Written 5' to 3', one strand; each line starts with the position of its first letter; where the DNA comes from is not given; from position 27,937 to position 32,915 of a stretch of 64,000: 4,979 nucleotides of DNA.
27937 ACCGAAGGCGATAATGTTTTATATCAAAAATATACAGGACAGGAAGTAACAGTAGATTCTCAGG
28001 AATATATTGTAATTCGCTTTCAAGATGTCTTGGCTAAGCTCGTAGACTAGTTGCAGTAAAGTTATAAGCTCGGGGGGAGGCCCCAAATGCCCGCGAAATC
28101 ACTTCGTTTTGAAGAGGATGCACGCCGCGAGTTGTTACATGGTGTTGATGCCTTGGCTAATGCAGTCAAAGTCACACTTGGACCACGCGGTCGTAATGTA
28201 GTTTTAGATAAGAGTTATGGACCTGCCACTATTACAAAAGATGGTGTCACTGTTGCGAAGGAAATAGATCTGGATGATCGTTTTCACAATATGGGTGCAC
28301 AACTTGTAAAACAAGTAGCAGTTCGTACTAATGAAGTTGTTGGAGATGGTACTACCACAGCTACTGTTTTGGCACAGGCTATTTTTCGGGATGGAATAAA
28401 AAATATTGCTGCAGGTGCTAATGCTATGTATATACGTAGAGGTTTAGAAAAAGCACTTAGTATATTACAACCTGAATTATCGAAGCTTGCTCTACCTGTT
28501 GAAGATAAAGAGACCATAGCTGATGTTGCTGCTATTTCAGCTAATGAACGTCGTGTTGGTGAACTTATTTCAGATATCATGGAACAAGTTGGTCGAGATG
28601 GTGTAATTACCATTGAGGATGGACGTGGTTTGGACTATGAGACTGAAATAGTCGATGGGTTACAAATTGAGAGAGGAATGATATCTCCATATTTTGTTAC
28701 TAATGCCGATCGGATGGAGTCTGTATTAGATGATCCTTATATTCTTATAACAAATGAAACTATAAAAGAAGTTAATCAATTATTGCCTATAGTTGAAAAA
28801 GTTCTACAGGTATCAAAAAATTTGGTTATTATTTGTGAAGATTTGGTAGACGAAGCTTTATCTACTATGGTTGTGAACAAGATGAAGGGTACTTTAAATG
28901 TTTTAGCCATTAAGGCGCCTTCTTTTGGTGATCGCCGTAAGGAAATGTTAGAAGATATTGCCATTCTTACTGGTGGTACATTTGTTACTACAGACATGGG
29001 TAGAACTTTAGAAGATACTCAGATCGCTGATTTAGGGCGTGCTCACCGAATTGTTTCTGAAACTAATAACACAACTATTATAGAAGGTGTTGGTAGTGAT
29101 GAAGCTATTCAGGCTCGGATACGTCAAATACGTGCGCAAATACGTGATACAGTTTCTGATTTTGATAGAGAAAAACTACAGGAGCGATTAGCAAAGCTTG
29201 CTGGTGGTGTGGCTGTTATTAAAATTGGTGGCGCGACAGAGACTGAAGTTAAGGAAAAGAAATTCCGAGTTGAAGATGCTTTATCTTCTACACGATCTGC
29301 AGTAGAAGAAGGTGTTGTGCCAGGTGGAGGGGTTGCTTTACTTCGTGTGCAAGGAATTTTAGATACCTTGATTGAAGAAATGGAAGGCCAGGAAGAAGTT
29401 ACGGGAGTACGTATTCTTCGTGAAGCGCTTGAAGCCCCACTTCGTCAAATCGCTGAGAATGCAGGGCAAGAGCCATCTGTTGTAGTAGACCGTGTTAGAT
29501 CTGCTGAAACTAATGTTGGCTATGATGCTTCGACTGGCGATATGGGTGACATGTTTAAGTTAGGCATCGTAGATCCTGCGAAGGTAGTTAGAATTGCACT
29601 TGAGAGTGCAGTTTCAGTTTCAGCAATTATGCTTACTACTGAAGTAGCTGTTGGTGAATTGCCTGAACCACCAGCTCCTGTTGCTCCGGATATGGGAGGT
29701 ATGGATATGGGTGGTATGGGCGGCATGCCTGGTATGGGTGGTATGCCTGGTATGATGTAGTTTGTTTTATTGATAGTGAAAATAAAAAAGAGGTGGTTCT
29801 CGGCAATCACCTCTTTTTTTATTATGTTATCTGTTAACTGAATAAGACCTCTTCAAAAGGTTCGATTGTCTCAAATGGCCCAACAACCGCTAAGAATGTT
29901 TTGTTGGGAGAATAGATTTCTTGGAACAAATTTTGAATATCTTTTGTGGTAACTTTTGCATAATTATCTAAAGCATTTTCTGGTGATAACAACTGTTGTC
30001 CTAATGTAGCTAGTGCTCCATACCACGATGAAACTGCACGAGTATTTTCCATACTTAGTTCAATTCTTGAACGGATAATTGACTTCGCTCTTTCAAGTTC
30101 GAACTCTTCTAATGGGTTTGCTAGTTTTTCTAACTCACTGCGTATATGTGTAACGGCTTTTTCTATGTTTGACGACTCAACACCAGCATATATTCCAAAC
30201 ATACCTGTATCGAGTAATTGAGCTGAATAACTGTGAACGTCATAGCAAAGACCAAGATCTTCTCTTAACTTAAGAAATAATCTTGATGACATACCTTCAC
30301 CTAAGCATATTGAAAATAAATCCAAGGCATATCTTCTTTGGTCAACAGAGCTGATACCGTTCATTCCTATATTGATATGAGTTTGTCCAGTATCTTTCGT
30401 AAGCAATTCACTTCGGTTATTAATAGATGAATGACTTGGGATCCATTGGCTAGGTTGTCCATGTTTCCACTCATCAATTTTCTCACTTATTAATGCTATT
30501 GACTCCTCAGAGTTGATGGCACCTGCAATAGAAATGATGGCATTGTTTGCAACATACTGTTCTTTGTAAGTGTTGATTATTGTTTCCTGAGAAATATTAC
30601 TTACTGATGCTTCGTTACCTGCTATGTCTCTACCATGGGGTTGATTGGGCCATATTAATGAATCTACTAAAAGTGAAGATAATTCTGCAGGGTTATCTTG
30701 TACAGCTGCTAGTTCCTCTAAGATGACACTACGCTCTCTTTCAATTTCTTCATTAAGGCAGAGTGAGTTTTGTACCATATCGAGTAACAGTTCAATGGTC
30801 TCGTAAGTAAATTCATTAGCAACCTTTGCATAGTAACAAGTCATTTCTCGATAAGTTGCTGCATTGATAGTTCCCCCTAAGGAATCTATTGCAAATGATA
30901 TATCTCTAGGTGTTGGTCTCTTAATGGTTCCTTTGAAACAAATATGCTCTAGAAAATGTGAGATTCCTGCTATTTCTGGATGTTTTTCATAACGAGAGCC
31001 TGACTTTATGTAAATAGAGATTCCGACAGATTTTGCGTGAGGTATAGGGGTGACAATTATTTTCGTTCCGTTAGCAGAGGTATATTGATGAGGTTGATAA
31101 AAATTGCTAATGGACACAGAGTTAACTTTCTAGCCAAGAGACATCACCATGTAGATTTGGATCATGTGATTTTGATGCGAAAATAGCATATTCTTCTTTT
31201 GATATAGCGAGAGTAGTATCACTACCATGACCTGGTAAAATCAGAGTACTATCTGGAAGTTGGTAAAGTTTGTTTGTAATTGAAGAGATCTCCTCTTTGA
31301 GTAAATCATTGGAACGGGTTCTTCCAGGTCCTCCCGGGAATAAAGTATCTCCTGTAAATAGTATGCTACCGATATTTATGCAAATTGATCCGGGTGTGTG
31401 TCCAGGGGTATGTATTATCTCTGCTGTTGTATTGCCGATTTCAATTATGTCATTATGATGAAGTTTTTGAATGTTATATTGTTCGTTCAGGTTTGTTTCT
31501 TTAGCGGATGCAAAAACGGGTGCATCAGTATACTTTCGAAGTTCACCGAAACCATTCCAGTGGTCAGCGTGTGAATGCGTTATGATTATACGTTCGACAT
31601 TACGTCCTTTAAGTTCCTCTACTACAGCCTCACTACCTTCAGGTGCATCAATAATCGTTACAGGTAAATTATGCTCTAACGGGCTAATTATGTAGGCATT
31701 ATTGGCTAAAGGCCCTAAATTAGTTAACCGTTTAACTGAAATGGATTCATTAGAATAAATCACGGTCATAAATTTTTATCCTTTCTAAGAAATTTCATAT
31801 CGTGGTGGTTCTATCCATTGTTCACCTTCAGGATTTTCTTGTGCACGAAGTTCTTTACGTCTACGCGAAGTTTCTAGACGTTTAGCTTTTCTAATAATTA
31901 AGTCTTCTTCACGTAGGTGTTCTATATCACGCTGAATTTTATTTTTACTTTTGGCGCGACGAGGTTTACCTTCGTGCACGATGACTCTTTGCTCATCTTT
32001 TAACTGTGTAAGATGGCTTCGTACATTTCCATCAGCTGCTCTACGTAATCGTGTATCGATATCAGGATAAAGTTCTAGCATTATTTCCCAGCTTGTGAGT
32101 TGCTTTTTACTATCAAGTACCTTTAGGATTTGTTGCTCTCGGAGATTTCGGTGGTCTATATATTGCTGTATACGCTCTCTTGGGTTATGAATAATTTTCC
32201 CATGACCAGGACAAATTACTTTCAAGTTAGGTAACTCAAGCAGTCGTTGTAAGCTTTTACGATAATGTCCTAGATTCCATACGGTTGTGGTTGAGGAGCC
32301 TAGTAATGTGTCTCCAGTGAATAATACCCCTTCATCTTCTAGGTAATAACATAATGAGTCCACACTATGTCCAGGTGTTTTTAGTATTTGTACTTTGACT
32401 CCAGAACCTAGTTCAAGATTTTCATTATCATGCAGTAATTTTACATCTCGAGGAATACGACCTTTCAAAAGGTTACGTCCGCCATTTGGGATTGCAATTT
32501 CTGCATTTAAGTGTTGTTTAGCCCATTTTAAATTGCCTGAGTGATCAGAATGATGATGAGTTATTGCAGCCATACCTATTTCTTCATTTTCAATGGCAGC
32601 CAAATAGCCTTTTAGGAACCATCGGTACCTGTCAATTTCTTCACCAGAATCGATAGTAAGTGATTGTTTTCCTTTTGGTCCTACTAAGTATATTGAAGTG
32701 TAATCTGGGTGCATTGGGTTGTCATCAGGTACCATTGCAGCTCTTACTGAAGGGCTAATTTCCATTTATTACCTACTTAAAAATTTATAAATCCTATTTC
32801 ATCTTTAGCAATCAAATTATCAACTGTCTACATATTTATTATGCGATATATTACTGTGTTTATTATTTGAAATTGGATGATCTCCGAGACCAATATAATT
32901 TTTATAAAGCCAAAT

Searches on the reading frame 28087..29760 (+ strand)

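Call 31: search_protein_families(library=pfam, proteins=[window:28087-29760:+], max_evalue=0.001)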
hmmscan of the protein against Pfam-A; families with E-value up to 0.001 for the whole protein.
window:28087-29760:+ (557 aa): 1 family
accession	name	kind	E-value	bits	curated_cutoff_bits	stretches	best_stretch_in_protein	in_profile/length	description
PF00118.29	Cpn60_TCP1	-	1.7e-73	248.4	34.3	1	23-519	1-483/490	TCP-1/cpn60 chaperonin family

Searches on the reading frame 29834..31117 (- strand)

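Call 31: search_protein_families(library=pfam, proteins=[window:29834-31117:-], max_evalue=0.001)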
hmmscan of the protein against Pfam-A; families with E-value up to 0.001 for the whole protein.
window:29834-31117:- (427 aa): 2 families
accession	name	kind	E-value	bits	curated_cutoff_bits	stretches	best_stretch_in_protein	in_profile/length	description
PF05193.26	Peptidase_M16_C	-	2.5e-38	132.2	23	1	174-346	1-179/181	Peptidase M16 inactive domain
PF00675.25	Peptidase_M16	-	1.6e-32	112.9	22.3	1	25-167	7-147/149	Insulinase (Peptidase family M16)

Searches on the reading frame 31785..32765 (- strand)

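Call 31: search_protein_families(library=pfam, proteins=[window:31785-32765:-], max_evalue=0.001)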
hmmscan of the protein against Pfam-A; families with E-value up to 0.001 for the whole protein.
window:31785-32765:- (326 aa): 3 families
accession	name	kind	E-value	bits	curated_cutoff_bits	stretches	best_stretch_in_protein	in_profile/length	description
PF00753.33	Lactamase_B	-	8.6e-19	68.7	22.7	1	21-188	4-196/196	Metallo-beta-lactamase superfamily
PF17778.7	BLACT_WH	-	1.8e-08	34.6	22.8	1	224-265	1-42/46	Beta-lactamase associated winged helix domain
PF19583.5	ODP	-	1.2e-06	29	27.2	1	26-163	6-146/194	ODP family beta lactamase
